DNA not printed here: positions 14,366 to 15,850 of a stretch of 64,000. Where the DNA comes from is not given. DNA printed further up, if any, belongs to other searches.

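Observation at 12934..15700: FtsE-FtsX followed by a coiled-coil/C39-like cysteine peptidase: a PcsB-like divisome hydrolase module with a non-CHAP catalytic domain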

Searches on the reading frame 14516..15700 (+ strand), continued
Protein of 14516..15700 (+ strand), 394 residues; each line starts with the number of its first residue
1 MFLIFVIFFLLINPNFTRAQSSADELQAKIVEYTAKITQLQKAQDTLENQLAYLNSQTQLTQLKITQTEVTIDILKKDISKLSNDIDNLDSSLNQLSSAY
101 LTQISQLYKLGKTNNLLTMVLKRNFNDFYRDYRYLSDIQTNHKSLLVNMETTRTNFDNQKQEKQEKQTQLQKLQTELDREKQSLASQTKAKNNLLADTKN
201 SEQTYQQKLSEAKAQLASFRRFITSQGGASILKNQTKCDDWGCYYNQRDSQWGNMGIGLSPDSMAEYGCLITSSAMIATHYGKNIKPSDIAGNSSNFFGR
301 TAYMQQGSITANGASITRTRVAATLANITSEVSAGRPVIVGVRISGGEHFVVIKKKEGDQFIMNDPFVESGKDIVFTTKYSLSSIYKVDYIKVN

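Call 18: find_encoding_contigs(protein=P0086, flank=6000, max_places=2)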
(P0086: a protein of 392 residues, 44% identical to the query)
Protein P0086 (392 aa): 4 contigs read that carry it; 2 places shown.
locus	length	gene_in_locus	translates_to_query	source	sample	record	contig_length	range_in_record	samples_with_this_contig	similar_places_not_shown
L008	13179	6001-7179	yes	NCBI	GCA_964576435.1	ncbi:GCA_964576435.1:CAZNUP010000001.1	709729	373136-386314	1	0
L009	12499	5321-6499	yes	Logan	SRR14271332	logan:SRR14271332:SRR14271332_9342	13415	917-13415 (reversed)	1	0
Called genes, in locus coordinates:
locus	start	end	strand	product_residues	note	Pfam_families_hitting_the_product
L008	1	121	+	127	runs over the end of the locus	PF12680:SnoaL_2 (weak)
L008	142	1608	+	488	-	PF02074:Peptidase_M32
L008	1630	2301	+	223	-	PF01569:PAP2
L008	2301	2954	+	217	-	PF13462:Thioredoxin_4, PF01323:DSBA, PF13743:Thioredoxin_5 (faint)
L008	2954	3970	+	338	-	PF03462:PCRF, PF00472:RF-1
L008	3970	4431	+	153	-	-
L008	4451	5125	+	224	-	PF00005:ABC_tran, PF02463:SMC_N (weak), PF06414:Zeta_toxin (faint), PF13401:AAA_22 (weak), PF00004:AAA (faint), PF13238:AAA_18 (faint), PF13304:AAA_21 (faint)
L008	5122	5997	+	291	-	PF18075:FtsX_ECD, PF02687:FtsX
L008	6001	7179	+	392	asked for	PF24568:CC_PcsB (weak), PF13529:Peptidase_C39_2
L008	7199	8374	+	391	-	-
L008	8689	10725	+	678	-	PF04020:Phage_holin_4_2, PF01663:Phosphodiest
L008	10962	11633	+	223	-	PF13623:SurA_N_2 (faint), PF09312:SurA_N (weak), PF13624:SurA_N_3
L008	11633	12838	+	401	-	-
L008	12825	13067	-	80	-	-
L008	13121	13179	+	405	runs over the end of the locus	PF11258:DUF3048, PF17479:DUF3048_C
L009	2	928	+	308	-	?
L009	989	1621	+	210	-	PF01569:PAP2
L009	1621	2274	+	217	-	PF13462:Thioredoxin_4, PF01323:DSBA, PF13743:Thioredoxin_5 (faint)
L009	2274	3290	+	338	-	PF03462:PCRF, PF00472:RF-1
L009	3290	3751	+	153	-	-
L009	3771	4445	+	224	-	PF00005:ABC_tran, PF02463:SMC_N (weak), PF06414:Zeta_toxin (faint), PF13401:AAA_22 (weak), PF00004:AAA (faint), PF13238:AAA_18 (faint), PF13304:AAA_21 (faint)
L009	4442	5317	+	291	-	PF18075:FtsX_ECD, PF02687:FtsX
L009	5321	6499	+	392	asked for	PF24568:CC_PcsB (weak), PF13529:Peptidase_C39_2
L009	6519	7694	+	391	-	-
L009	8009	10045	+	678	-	PF04020:Phage_holin_4_2, PF01663:Phosphodiest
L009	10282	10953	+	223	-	PF13623:SurA_N_2 (faint), PF09312:SurA_N (weak), PF13624:SurA_N_3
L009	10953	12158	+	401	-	-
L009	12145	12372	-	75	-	-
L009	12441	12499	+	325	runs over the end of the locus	?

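Call 26: predict_structure(alignment_id=A1)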
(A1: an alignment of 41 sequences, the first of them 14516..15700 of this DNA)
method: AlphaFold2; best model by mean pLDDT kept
length: 394 residues; sequences in the alignment: 41
mean_pLDDT: 90.9   pTM: 0.77
mean pLDDT of the five models: 90.9, 90.3, 89.8, 88.4, 82.2
residues with pLDDT >= 90: 313; 70-90: 55; 50-70: 20; < 50: 6
segments of 3 or more residues with pLDDT < 50: 14-19
pLDDT, mean of each block of 10 residues (from residue 1): 78 51 85 95 93 96 95 96 96 91 78 58 70 80 89 95 97 95 94 94 97 95 95 96 97 95 96 98 96 94 93 93 96 97 93 96 97 97 96 93
secondary structure, 60 per line:
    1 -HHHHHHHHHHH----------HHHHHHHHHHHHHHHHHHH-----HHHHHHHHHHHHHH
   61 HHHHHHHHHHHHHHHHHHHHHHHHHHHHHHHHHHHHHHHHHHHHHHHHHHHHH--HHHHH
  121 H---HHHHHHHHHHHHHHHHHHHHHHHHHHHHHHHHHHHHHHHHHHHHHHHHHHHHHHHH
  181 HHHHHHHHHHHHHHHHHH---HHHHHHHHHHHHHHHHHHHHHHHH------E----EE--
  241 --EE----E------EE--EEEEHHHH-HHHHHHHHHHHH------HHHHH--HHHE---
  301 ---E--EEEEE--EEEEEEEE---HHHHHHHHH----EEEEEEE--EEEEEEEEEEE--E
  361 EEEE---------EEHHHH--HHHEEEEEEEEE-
elements in order: H2-12 H23-41 H47-113 H116-121 H125-198 H202-225 E260-263 H264-267 H269-280 H287-291 E307-311 E314-321 H325-333 E338-344 E347-357 E360-364 H376-379 E385-393
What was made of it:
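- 14516..14581 (+): N-terminal signal peptide or anchor of the coiled-coil peptidase (residues 1-22; hydrophobic core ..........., then TRA/QS). The model has helix 2-12 followed by a low-pLDDT stretch at 14-19 (call 26).
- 14582..15190 (+): EnvC/PcsB-type coiled-coil domain (residues 23-225). Helices are 23-41, 47-113, hairpin tip 114-124, 125-198 and 202-225. The last helix (186-225) is as conserved as the catalytic domain. AF2 pLDDT 90.9 (call 26).
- On FtsEX-associated coiled-coil cell-wall hydrolases/activators (PcsB, CwlO, RipC, EnvC class): AF2 helices 47-113 and 125-198 (call 26).
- The AF2 model has pLDDT 90.9 (call 26).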

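Call 28: fold_search(model_id=the predicted structure, library=pdb)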
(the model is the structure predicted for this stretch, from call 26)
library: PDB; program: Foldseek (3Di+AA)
matches with E <= 10: 776; with E <= 0.001: 1
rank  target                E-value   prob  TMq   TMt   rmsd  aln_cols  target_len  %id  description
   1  8tzl_E                1.7e-04  1.00  0.35  0.39  22.9       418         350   15  Cryo-EM structure of Vibrio cholerae FtsE/FtsX/EnvC complex, full-length (released 2023-12-20)
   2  4cgk_A                1.7e-03  0.90  0.24  0.26  29.8       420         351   12  Crystal structure of the essential protein PcsB from Streptococcus pneumoniae (released 2014-05-21)
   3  6tpi_A                2.0e-03  0.99  0.34  0.36  20.3       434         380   14  EnvC bound to the FtsX periplasmic domain (released 2020-11-04)
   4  3k8u                  3.6e-03  1.00  0.23  0.61   5.4       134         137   19  Crystal Structure of the Peptidase Domain of Streptococcus ComA, a Bi-functional ABC Transporter Involved in Quorum Sens (released 2010-02-23)
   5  3erv                  3.6e-03  1.00  0.23  0.43   7.5       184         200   16  Crystal structure of an putative C39-like peptidase from Bacillus anthracis (released 2008-10-14)
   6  4g54                  5.3e-03  1.00  0.16  0.27   3.1        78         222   12  Crystal structure of a periplasmic domain of the EpsAB fusion protein of the Vibrio vulnificus type II secretion system (released 2013-01-30)
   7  4cgk_B                9.3e-03  0.72  0.24  0.26  32.2       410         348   12  Crystal structure of the essential protein PcsB from Streptococcus pneumoniae (released 2014-05-21)
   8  5xe9_A                1.3e-02  1.00  0.24  0.61   5.4       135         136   18  Crystal Structure of the Complex of the Peptidase Domain of Streptococcus mutans ComA with a Small Molecule Inhibitor. (released 2017-06-28)
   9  5xe8_A                1.3e-02  0.99  0.22  0.56   5.5       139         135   18  Crystal Structure of the Peptidase Domain of Streptococcus mutans ComA (released 2017-06-28)
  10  7n87_MODEL_1_A        1.4e-02  1.00  0.21  0.50   4.8       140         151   16  Solution NMR structure of peptidase domain from Clostridium thermocellum PCAT1 (released 2021-12-29)
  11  6hqz_A                1.8e-02  1.00  0.15  0.34   3.6        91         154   16  Crystal structure of the type III effector protein AvrRpt2 from Erwinia amylovora, a C70 family cysteine protease (released 2019-04-10)
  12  9f5t_C                1.8e-02  0.98  0.14  0.25   5.3        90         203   21  Ubiquitin C-terminal clippase BpJOS (released 2025-04-23)
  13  1dki_C                2.2e-02  0.97  0.14  0.16   5.9        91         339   18  CRYSTAL STRUCTURE OF THE ZYMOGEN FORM OF STREPTOCOCCAL PYROGENIC EXOTOXIN B ACTIVE SITE (C47S) MUTANT (released 2000-03-01)
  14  5xe9_B                2.3e-02  1.00  0.17  0.49   3.2        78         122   13  Crystal Structure of the Complex of the Peptidase Domain of Streptococcus mutans ComA with a Small Molecule Inhibitor. (released 2017-06-28)
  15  1dki_A                2.6e-02  0.98  0.15  0.19   4.2        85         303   16  CRYSTAL STRUCTURE OF THE ZYMOGEN FORM OF STREPTOCOCCAL PYROGENIC EXOTOXIN B ACTIVE SITE (C47S) MUTANT (released 2000-03-01)
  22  8aud_B                3.6e-02  0.25  0.17  0.19  20.2       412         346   11  Structure of peptidoglycan hydrolase Cg1735 from Corynebacterium glutamicum, orthorhombic crystal form (released 2023-01-18)
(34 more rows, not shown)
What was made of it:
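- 14582..15190 (+): Foldseek top hits 8tzl_E, 4cgk_A and 6tpi_A (call 28).
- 15191..15700 (+): Peptidase_C39_2 papain-like catalytic domain (residues 226-394, plus the stop codon). Gln247 is at 15254-15256, Cys269 at 15320-15322, His349 at 15560-15562 and Asp365 at 15608-15610. Foldseek hits 3k8u, 3erv, 5xe9 and 7n87 (call 28).
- On FtsEX-associated coiled-coil cell-wall hydrolases/activators (PcsB, CwlO, RipC, EnvC class): Foldseek hits 8tzl_E, 4cgk and 6tpi (call 28).
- Closest known: CwlO. Same: 8idc_E appears in the Foldseek list (call 28).
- Closest known: Peptidase_C39_2. Same: These are the closest solved catalytic folds (call 28).
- RipC (8idc_E) and Cg1735 (8aud) are also listed (call 28). 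The closest solved catalytic domains are true leader-peptide proteases: ComA PEP 3k8u/5xe9 and PCAT1 7n87 (call 28). The best structural matches are EnvC chains taken from FtsX complexes (call 28).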

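Call 32: search_solved_structures(query=A1, max_evalue=1, show_alignments=0)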
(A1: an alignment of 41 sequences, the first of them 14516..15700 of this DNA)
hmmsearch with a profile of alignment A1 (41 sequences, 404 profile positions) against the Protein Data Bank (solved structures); distinct sequences matched with E-value up to 1: 164 (the best 60 are shown).
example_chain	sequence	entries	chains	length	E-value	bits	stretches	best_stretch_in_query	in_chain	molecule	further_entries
8hd0_E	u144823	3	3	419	2.6e-10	43.1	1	23-232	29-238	Murein hydrolase activator EnvC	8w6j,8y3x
6tpi_A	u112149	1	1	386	3.5e-08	36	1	30-232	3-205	Murein hydrolase activator EnvC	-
8tzk_E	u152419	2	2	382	2.2e-06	30.1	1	12-209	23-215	Peptidase M23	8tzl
2yo3_A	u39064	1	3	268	5.7e-06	28.8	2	42-109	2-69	GENERAL CONTROL PROTEIN GCN4, PUTATIVE INNER MEMBRANE PROTEIN, GENERAL CONTROL PROTEIN GCN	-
4cgk_A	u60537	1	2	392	0.00024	23.4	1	11-201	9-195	SECRETED 45 KDA PROTEIN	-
8qox_B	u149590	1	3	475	0.00026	23.3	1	25-107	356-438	Conserved membrane protein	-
4lin_A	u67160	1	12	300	0.00061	22.1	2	40-118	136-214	Tail needle protein gp26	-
6gao_A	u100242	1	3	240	0.00078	21.7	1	28-104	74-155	Outer capsid protein sigma-1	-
8i6o_E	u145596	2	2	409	0.00086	21.6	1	29-227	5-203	Membrane-bound metallopeptidase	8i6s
6gaj_A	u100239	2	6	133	0.0013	21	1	33-108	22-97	Outer capsid protein sigma-1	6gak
7o97_A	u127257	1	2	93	0.0014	20.9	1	36-106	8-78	hypothetical protein UY81_C0065G0003 from Candidatus Giovannonibacteria bacterium converte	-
2poh_A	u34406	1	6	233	0.0021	20.3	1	31-118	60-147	Head completion protein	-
4zkp_A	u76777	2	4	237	0.0021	20.3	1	31-118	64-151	Tail needle protein gp26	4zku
3c9i_A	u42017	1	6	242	0.0023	20.2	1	31-118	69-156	Tail needle protein gp26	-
7muc_AF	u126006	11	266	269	0.0032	19.7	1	43-107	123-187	DotF | IcmG (DotF)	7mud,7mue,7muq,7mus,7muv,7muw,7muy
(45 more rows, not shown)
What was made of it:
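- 14582..15190 (+): A1 profile vs PDB: EnvC 2.6e-10, PcsB 2.4e-4 (call 32).
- On FtsEX-associated coiled-coil cell-wall hydrolases/activators (PcsB, CwlO, RipC, EnvC class): Profile vs PDB: EnvC 2.6e-10, PcsB 2.4e-4 (call 32).
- Closest known: PcsB of Streptococcus pneumoniae. Same: Third-best whole-chain Foldseek hit (call 28) and a profile hit at 2.4e-4 (call 32).
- The family profile hits EnvC at 2.6e-10 and PcsB at 2.4e-4, collinearly over the whole coiled coil (call 32). The profile also aligns with the RipA coiled coil, E 0.065 (call 32).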

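Call 47: find_related_loci(query=A2, collection=metagenome_contigs, flank=4500)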
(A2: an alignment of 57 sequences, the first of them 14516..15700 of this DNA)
Query A2 (394 aa) in metagenome_contigs; peptide patterns used: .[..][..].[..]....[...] (x = any residue, [..] = any of these).
600 stretches matched a pattern (row limit reached: there are more); 495 encode a relative of the query (tblastn E <= 1e-3); the best 80 are kept; 80 distinct loci.
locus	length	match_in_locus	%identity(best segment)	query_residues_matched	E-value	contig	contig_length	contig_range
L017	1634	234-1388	49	6-394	3e-125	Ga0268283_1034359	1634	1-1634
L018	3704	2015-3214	46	3-394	7e-116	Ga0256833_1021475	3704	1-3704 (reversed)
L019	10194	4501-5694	45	3-394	6e-107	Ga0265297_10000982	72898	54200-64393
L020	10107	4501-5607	47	25-394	3e-106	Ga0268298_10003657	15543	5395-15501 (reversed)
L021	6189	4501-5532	49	51-394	8e-103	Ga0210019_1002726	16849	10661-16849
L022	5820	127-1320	42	1-393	1e-102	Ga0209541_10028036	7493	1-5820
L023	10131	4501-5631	46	22-394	1e-100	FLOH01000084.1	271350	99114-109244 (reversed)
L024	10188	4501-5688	42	1-394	2e-100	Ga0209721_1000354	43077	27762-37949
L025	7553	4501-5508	47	46-385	4e-99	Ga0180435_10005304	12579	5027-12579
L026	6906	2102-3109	47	46-385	3e-99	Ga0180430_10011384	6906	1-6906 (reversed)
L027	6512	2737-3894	42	1-394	1e-98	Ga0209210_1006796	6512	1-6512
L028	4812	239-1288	44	40-394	4e-98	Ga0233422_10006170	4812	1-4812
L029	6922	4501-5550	49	46-394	9e-98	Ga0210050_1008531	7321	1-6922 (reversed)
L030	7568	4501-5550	48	46-394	2e-97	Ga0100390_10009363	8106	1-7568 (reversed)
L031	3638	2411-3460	48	46-394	3e-98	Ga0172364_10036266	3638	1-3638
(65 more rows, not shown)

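Call 71: search_protein_families(library=pfam, alignment_id=A2, max_evalue=0.001)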
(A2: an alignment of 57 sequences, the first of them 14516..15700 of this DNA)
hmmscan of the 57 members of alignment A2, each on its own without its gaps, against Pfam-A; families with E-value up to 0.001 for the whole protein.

A. member 1, window:14516-15700:+ (394 aa): 6 families
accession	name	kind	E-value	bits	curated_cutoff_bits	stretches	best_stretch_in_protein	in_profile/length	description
PF13529.12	Peptidase_C39_2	-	2.4e-10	41.6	24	1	244-366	5-142/143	Peptidase_C39 like family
PF03412.21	Peptidase_C39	-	4.1e-06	27.1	22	1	265-372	9-109/133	Peptidase C39 family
PF08614.16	ATG16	-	8.1e-05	23.3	33.7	0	20-97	73-150/200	Autophagy protein 16 (ATG16)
PF05384.16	DegS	-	0.00023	21.1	27.6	1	18-91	81-154/159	Sensor protein DegS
PF11932.13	DUF3450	-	0.00033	20.5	32.6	1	10-107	12-109/241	Protein of unknown function (DUF3450)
PF05814.16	Ac76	-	0.00043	20.7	22.5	1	1-49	30-78/83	Orf76 (Ac76)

B. families by the number of members that match (of 57 scanned): 33 families (the first 25 are shown)
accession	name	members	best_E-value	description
PF13529.12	Peptidase_C39_2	49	1.1e-15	Peptidase_C39 like family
PF03412.21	Peptidase_C39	19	1.3e-07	Peptidase C39 family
PF24568.1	CC_PcsB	12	8.4e-09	Peptidoglycan hydrolase PcsB, coiled-coil domain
PF11932.13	DUF3450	9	2.5e-05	Protein of unknown function (DUF3450)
PF08614.16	ATG16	7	4.4e-07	Autophagy protein 16 (ATG16)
PF00038.26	Filament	4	0.00012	Intermediate filament protein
PF12385.14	Peptidase_C70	3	1.4e-06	Papain-like cysteine protease AvrRpt2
PF06818.20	Fez1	3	5.6e-05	Fez1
PF01476.26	LysM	2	8.3e-25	LysM domain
PF23473.1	LysM3_LYK4_5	2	2e-09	LYK4/5 LysM3 domain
PF23577.1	LysM_RLK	2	3.8e-08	LysM domain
PF15960.10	DUF4763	2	5.8e-05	Domain of unknown function (DUF4763)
PF10186.14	ATG14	2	0.00049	Vacuolar sorting 38 and autophagy-related subunit 14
PF24555.1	CC4_CEP85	1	1.5e-05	Centrosomal protein of 85 kDa-like, CC4 coiled-coil domain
PF14932.11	HAUS-augmin3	1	1.7e-05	HAUS augmin-like complex subunit 3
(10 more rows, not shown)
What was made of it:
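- On FtsEX-associated coiled-coil cell-wall hydrolases/activators (PcsB, CwlO, RipC, EnvC class): 12 of 57 relatives hit CC_PcsB (call 71).
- On Peptidase_C39_2 (Pfam PF13529): 49 of 57 relatives hit PF13529 (call 71).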

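Call 75: fold_search(model_id=the predicted structure, library=viral)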
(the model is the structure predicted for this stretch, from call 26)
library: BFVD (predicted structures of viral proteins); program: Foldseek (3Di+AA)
matches with E <= 10: 857; with E <= 0.001: 2
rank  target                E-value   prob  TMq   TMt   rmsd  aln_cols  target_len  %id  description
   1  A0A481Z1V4            2.0e-04  1.00  0.16  0.32   5.0        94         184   15  Uncharacterized protein [Mimivirus LCMiAC02]
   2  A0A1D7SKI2            2.8e-04  1.00  0.28  0.10   8.9       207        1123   20  Lysozyme [Cyanophage S-RIM14]
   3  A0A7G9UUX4            5.2e-03  0.47  0.19  0.08  28.4       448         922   12  (no name in the UniProt tables at hand)
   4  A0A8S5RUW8            1.0e-02  0.96  0.30  0.33  17.6       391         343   11  N-acetylmuramoyl-L-alanine amidase [Siphoviridae sp. ctHip2]
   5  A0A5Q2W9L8            1.5e-02  1.00  0.14  0.34   3.3        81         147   14  (no name in the UniProt tables at hand)
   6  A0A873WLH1            2.4e-02  1.00  0.16  0.30   4.2       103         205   16  Peptidase C1A papain C-terminal domain-containing protein [Streptomyces phage Shady]
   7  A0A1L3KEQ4            2.5e-02  0.72  0.27  0.17  30.9       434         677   11  (no name in the UniProt tables at hand)
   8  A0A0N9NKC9            3.2e-02  0.80  0.20  0.07  28.1       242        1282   15  (no name in the UniProt tables at hand)
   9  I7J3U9                4.7e-02  0.96  0.25  0.12  18.7       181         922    8  Phage tail fibers [Yersinia phage phiR2-01]
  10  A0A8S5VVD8            4.7e-02  0.21  0.17  0.09  50.7       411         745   10  GDSL like Lipase Acylhydrolase [Ackermannviridae sp.]
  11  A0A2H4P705            5.0e-02  1.00  0.33  0.17  24.1       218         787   13  GDSL-like lipase [Pseudomonas phage nickie]
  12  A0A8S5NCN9            5.6e-02  0.84  0.16  0.08  20.7       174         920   18  SH3 domain protein [Caudovirales sp. ctSxd6]
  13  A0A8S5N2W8            5.9e-02  0.92  0.23  0.15  13.8       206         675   12  Chromosome partition protein [Siphoviridae sp. ctv0N24]
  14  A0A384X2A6            6.6e-02  0.72  0.19  0.13  20.1       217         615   12  (no name in the UniProt tables at hand)
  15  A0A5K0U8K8            7.0e-02  1.00  0.33  0.40  13.1       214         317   13  Uncharacterized protein [Yasminevirus sp. GU-2018]
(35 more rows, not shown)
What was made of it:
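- Tried and rejected: I treat these as uninformative (call 75).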
